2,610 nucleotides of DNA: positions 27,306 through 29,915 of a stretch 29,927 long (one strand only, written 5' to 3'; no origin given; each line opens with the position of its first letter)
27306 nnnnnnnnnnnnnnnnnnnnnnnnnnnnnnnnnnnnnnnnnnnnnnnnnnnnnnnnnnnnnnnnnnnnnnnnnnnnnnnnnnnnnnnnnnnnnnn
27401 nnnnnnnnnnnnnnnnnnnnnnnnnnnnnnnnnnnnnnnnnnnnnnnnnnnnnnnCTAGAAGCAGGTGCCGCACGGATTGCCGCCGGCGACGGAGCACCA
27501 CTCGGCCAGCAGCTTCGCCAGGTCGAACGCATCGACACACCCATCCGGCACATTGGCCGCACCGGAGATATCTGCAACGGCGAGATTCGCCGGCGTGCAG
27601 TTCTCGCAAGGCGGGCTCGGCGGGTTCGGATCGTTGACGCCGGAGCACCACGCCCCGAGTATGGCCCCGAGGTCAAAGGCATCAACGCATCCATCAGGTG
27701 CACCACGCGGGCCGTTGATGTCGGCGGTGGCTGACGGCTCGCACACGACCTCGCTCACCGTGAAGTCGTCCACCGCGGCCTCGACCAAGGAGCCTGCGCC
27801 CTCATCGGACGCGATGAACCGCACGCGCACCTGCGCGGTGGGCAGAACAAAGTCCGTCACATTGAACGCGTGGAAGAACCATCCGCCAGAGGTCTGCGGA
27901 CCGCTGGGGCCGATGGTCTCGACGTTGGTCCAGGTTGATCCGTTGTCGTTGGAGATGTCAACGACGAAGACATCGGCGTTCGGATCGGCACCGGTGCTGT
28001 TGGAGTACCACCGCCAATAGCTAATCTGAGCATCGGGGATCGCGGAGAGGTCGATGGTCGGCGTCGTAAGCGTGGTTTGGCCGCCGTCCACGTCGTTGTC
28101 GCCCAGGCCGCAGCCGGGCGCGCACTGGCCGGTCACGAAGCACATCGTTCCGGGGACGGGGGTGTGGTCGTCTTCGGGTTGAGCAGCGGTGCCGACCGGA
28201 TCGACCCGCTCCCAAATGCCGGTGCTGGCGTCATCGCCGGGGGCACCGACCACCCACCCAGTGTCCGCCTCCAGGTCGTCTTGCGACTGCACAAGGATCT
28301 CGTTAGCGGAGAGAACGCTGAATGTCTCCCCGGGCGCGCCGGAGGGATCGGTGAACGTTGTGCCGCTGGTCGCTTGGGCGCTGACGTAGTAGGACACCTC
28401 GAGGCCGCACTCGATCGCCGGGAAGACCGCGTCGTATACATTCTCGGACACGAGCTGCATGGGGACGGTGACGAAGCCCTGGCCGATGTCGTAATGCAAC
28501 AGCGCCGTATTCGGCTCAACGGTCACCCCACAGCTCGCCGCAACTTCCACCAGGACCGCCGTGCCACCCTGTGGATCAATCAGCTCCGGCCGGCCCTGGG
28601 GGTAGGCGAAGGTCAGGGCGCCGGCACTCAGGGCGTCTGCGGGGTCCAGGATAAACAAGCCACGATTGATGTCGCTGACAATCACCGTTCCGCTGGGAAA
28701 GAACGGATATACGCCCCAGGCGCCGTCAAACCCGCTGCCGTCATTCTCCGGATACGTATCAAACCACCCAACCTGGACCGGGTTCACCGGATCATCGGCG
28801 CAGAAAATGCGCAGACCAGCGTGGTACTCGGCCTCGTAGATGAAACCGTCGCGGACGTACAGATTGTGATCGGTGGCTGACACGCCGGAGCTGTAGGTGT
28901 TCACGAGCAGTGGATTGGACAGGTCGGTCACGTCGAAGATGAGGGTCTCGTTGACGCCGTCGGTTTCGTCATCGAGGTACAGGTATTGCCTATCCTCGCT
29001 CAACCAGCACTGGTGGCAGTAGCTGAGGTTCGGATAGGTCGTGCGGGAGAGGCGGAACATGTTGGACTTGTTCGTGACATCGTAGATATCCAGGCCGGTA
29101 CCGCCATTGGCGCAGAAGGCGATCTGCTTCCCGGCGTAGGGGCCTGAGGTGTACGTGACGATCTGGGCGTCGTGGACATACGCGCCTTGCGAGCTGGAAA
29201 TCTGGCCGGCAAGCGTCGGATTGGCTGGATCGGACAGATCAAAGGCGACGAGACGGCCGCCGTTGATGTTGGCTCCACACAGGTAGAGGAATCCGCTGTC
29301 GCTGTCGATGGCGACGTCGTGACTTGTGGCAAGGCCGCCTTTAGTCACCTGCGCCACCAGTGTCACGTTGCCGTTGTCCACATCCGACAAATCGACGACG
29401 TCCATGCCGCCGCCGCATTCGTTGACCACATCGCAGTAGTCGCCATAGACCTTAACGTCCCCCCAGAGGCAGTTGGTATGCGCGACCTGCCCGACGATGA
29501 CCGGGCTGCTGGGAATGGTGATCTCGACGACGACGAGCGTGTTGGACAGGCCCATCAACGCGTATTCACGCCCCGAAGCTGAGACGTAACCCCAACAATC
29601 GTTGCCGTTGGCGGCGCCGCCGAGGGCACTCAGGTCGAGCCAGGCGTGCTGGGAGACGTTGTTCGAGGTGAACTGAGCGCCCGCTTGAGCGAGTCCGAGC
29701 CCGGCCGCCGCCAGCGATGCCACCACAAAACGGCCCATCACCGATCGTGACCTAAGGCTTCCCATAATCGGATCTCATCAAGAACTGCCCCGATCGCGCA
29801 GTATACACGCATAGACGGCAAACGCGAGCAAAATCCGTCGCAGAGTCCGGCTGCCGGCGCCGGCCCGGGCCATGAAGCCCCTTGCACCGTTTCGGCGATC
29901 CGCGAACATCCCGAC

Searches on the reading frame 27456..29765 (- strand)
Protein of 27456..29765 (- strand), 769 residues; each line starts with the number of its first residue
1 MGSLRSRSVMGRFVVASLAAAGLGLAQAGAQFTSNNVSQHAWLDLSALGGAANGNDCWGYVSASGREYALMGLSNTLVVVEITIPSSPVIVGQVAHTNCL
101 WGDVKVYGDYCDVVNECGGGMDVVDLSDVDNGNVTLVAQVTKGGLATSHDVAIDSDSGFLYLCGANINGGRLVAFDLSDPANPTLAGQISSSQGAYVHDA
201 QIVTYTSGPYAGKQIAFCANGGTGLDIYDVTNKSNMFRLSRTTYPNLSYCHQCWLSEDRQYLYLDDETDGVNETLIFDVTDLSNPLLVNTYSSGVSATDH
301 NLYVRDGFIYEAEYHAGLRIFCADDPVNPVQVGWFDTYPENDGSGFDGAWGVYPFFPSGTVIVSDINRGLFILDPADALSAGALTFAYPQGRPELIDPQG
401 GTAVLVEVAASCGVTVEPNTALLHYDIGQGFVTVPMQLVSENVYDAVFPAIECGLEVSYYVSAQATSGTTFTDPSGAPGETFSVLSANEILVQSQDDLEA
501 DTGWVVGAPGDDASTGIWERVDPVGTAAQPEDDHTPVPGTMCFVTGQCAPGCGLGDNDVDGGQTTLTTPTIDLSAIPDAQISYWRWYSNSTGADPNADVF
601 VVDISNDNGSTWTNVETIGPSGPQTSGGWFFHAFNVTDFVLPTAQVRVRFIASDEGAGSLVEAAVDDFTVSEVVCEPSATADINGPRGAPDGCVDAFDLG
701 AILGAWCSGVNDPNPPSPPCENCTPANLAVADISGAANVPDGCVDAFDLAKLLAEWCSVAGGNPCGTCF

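Call 80: search_protein_families(library=pfam, proteins=[window:27456-29765:-], max_evalue=0.01)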
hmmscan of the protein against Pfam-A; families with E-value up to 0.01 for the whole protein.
window:27456-29765:- (769 aa): 2 families
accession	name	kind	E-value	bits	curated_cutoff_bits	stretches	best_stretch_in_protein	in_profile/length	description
PF08309.17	LVIVD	-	8.1e-09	35.1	20.2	0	62-94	8-40/42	LVIVD repeat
PF05694.17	SBP56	-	0.007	15.6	34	0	143-198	303-352/453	56kDa selenium binding protein (SBP56)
